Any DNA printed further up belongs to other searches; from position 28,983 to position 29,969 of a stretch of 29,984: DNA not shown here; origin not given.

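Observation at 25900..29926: TetR - alpha/beta hydrolase - ABC-2 exporter module with tandem overlapping 16-bp palindromic operators at the promoter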

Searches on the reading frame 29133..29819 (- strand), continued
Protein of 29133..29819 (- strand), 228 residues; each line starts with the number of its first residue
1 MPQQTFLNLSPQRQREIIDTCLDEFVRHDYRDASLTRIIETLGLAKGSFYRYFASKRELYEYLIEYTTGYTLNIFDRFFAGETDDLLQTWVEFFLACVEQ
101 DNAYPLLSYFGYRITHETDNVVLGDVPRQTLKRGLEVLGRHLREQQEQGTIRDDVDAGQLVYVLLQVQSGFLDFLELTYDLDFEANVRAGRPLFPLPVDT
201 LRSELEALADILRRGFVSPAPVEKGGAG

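Call 24: find_encoding_contigs(protein=P0002, flank=6000, max_places=3)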
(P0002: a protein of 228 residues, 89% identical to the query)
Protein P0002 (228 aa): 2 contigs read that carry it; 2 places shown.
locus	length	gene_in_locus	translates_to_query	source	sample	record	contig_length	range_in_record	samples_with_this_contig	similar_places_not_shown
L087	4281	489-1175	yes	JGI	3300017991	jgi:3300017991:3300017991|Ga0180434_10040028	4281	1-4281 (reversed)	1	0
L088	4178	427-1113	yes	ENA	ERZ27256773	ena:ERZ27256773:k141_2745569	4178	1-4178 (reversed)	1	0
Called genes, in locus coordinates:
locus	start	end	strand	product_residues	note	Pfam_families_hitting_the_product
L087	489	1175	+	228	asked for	PF00440:TetR_N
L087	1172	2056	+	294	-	PF12697:Abhydrolase_6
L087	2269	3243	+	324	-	PF00005:ABC_tran, PF13304:AAA_21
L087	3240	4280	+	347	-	?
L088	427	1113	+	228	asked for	PF00440:TetR_N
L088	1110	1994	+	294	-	PF12697:Abhydrolase_6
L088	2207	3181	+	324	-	PF00005:ABC_tran, PF13304:AAA_21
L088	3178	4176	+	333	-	?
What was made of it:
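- The ABC pair follows the hydrolase only in the window and its 89% relative L087 (call 24).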

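Call 25: find_encoding_contigs(protein=P0004, flank=8000, max_places=3)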
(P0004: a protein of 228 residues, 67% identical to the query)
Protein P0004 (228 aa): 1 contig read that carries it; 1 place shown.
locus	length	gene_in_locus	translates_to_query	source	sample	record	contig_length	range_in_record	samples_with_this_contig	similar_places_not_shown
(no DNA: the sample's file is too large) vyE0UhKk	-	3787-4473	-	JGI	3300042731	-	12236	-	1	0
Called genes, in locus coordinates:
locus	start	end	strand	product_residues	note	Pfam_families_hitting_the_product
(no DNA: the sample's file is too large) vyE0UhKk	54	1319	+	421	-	PF07676:PD40 (faint), PF26550:Tricorn_2nd, PF26549:Tricorn_N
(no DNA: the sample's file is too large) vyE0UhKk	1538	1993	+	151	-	PF09946:DUF2178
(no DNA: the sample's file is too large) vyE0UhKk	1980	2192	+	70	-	PF13560:HTH_31, PF12844:HTH_19 (weak), PF01381:HTH_3, PF13443:HTH_26 (weak)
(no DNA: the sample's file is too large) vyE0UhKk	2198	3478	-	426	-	PF07690:MFS_1, PF13347:MFS_2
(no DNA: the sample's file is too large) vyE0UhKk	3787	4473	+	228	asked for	PF00440:TetR_N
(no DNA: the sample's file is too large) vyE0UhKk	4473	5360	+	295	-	PF00561:Abhydrolase_1, PF12697:Abhydrolase_6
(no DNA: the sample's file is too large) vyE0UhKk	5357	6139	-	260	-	PF00561:Abhydrolase_1, PF12146:Hydrolase_4 (weak), PF12697:Abhydrolase_6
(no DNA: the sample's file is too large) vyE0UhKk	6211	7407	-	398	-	-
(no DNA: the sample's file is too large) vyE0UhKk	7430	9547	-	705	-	-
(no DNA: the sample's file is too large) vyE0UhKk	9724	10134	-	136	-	-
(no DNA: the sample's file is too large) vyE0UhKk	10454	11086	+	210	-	PF05036:SPOR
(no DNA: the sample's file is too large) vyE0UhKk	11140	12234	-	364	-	?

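Call 26: find_encoding_contigs(protein=P0006, flank=8000, max_places=3)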
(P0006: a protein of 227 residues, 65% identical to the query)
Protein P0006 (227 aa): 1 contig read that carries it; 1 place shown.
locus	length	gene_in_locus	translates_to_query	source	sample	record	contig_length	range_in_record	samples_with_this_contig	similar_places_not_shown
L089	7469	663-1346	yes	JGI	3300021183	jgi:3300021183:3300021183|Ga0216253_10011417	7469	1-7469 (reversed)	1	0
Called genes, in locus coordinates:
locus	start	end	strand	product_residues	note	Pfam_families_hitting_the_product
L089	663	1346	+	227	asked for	PF00440:TetR_N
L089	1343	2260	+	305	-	-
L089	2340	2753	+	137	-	-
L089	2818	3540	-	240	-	PF02899:Phage_int_SAM_1 (weak)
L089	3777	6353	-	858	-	PF01839:FG-GAP (faint), PF14783:BBS2_Mid (faint), PF13517:FG-GAP_3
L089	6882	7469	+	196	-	?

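Call 53: search_protein_families(library=pfam, proteins=[L009:1420-2871:-, L019:5071-5886:+, L032:6950-7837:+, L037:1954-5028:+, L038:6675-7391:+, L043:6720-7562:+, L043:7592-8935:+, L042:6671-7360:+, L045:2709-3398:+, L057:6664-7440:+], max_evalue=0.0001)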
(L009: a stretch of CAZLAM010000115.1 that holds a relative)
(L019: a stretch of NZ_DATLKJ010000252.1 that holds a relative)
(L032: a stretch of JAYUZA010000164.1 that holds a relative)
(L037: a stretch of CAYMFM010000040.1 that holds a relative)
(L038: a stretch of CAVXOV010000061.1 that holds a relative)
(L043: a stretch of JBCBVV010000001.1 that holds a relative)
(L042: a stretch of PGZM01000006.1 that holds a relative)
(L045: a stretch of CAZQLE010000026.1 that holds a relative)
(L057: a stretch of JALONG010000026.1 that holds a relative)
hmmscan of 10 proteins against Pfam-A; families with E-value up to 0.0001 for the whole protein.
L009:1420-2871:- (483 aa): 0 families

L019:5071-5886:+ (271 aa): 2 families
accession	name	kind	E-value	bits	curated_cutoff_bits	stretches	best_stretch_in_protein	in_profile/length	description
PF00149.33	Metallophos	-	4.1e-11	44.1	21.5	1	18-236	1-190/191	Calcineurin-like phosphoesterase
PF12850.12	Metallophos_2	-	1.9e-07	31.6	27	1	18-100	1-74/154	Calcineurin-like phosphoesterase superfamily domain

L032:6950-7837:+ (295 aa): 2 families
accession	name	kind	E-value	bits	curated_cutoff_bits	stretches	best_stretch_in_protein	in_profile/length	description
PF00561.26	Abhydrolase_1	-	9.3e-09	35.7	25.8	1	55-156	1-102/245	alpha/beta hydrolase fold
PF12697.13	Abhydrolase_6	-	2.3e-05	25.6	26.3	1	57-284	1-211/217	Alpha/beta hydrolase family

L037:1954-5028:+ (1024 aa): 2 families
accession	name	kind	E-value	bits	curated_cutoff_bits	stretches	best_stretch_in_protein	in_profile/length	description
PF07969.17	Amidohydro_3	-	3.6e-21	76.6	29.7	1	899-956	407-470/472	Amidohydrolase family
PF01979.26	Amidohydro_1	-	1.6e-20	74.1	25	2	869-955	241-338/345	Amidohydrolase family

L038:6675-7391:+ (238 aa): 1 family
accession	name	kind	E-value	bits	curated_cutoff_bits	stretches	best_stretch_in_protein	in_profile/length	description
PF02517.21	Rce1-like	-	3.9e-14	53.1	22.4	1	142-225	4-91/93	Type II CAAX prenyl endopeptidase Rce1-like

L043:6720-7562:+ (280 aa): 0 families

L043:7592-8935:+ (447 aa): 2 families
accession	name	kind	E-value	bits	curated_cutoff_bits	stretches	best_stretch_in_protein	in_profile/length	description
PF07690.21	MFS_1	-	1.4e-16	60.8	33.4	1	15-398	5-344/347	Major Facilitator Superfamily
PF03092.22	BT1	-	3.6e-05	23.1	22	0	35-129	19-117/432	BT1 family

L042:6671-7360:+ (229 aa): 4 families
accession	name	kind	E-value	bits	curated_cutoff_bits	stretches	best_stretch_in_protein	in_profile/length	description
PF04140.19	ICMT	-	8.8e-11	42.5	24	1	117-207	2-94/95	Isoprenylcysteine carboxyl methyltransferase (ICMT) family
PF04191.18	PEMT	-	7e-10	39.7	25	1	114-208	4-100/105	Phospholipid methyltransferase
PF06966.17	DUF1295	-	7.7e-06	26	20.4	1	113-218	121-233/235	Protein of unknown function (DUF1295)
PF02544.21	Steroid_dh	-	7.6e-05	23.2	22.6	1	113-229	42-150/150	3-oxo-5-alpha-steroid 4-dehydrogenase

L045:2709-3398:+ (229 aa): 4 families
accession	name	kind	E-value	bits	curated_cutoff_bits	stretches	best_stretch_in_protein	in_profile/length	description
PF04140.19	ICMT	-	2.3e-13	50.8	24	1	117-207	2-94/95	Isoprenylcysteine carboxyl methyltransferase (ICMT) family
PF04191.18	PEMT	-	1.9e-10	41.5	25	1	114-208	4-100/105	Phospholipid methyltransferase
PF02544.21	Steroid_dh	-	8.2e-07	29.6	22.6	1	111-229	37-150/150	3-oxo-5-alpha-steroid 4-dehydrogenase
PF06966.17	DUF1295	-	7.5e-06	26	20.4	1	113-220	121-235/235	Protein of unknown function (DUF1295)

L057:6664-7440:+ (258 aa): 1 family
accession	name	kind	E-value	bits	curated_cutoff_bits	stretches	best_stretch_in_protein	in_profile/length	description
PF02517.21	Rce1-like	-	6.7e-11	42.8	22.4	1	159-246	3-91/93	Type II CAAX prenyl endopeptidase Rce1-like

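Call 68: predict_structure(alignment_id=A1)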
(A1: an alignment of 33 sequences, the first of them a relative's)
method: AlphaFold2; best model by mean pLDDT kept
length: 228 residues; sequences in the alignment: 33
mean_pLDDT: 92.0   pTM: 0.83
mean pLDDT of the five models: 92.0, 90.2, 89.8, 88.5, 88.2
residues with pLDDT >= 90: 194; 70-90: 26; 50-70: 4; < 50: 4
segments of 3 or more residues with pLDDT < 50: 225-228
pLDDT, mean of each block of 10 residues (from residue 1): 92 97 95 97 95 96 92 88 89 94 94 92 94 93 92 94 94 94 93 95 97 88 51
secondary structure, 60 per line:
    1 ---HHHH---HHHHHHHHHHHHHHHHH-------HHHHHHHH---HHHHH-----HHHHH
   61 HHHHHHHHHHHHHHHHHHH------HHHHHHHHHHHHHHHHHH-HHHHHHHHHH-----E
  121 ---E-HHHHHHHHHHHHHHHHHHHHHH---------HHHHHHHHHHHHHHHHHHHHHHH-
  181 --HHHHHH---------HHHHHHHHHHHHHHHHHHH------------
elements in order: H4-7 H11-27 H35-42 H46-50 H56-79 H86-103 H105-114 H126-147 H157-179 H183-188 H198-216
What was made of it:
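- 29133..29819 (-): TetR/AcrR-family regulator, 228 aa, from an uncharacterised subfamily. AF2 model has pLDDT 92 (call 68).
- On TetR/AcrR family transcriptional regulators: The AF2 model has pLDDT 92 and 11 helices (call 68).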

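Call 70: fold_search(model_id=the predicted structure, library=pdb)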
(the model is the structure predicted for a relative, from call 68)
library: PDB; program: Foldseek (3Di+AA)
matches with E <= 10: 750; with E <= 0.001: 111
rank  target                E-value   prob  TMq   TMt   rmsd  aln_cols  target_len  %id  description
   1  3nrg_A                3.8e-10  1.00  0.75  0.78   4.0       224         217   26  Crystal structure of a TetR family transcriptional regulator (Caur_2714) from CHLOROFLEXUS AURANTIACUS J-10-FL at 2.56 (released 2010-09-22)
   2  1zkg_A                4.6e-06  1.00  0.62  0.69   4.8       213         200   21  Crystal structure of Transcriptional regulator, TETR family (tm1030) from Thermotoga maritima at 2.30 A resolution (released 2005-07-26)
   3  1zkg_B                7.9e-06  1.00  0.63  0.71   4.8       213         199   21  Crystal structure of Transcriptional regulator, TETR family (tm1030) from Thermotoga maritima at 2.30 A resolution (released 2005-07-26)
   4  3ih2                  9.3e-06  1.00  0.67  0.75   4.6       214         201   21  TM1030 crystallized at 323K (released 2009-08-11)
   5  1ui6_A                1.4e-05  1.00  0.56  0.65   8.9       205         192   18  Crystal structure of gamma-butyrolactone receptor (ArpA-like protein) (released 2004-07-27)
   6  2id6                  3.0e-05  1.00  0.66  0.73   4.7       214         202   20  Crystal structure of transcriptional regulator (tm1030) at 1.75A resolution (released 2007-08-28)
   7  3qbm_A                3.7e-05  1.00  0.57  0.64   5.3       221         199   16  Crystal structure of a TetR transcriptional regulator (Caur_2221) from CHLOROFLEXUS AURANTIACUS J-10-FL at 1.80 A reso (released 2011-02-02)
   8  3loc_A                4.3e-05  1.00  0.58  0.64   5.7       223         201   17  Crystal structure of putative transcriptional regulator ycdc (released 2010-03-16)
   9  4jyk_B                4.6e-05  1.00  0.58  0.65   5.5       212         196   17  Structure of E. coli Transcriptional Regulator RutR with bound uracil (released 2013-08-14)
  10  4i76_A                5.1e-05  1.00  0.65  0.73   4.4       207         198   20  Crystal structure of transcriptional regulator TM1030 with octanol (released 2013-01-02)
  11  4nel                  5.1e-05  1.00  0.53  0.61   5.0       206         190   22  Crystal structure of a putative transcriptional regulator from Saccharomonospora viridis in complex with N,N-dimethylmet (released 2013-12-04)
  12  8zf3_A                5.4e-05  1.00  0.61  0.71   4.3       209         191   18  Quorum Sensing Master Regulator SmcR of Photobacterium profundum (released 2025-05-07)
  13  2d6y_B                5.4e-05  1.00  0.53  0.61   6.0       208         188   20  Crystal Structure of transcriptional factor SCO4008 from Streptomyces coelicolor A3(2) (released 2006-10-31)
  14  6ayh                  5.7e-05  1.00  0.52  0.60   6.3       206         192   21  Salmonella enterica GusR (released 2017-12-20)
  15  4pxi_C                6.0e-05  1.00  0.57  0.64   4.8       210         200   19  Elucidation of the Structural and Functional Mechanism of Action of the TetR Family Protein, CprB from S. coelicolor A (released 2014-07-02)
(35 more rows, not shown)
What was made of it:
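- On TetR/AcrR family transcriptional regulators: The top Foldseek hits are all TetR-family structures (call 70).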
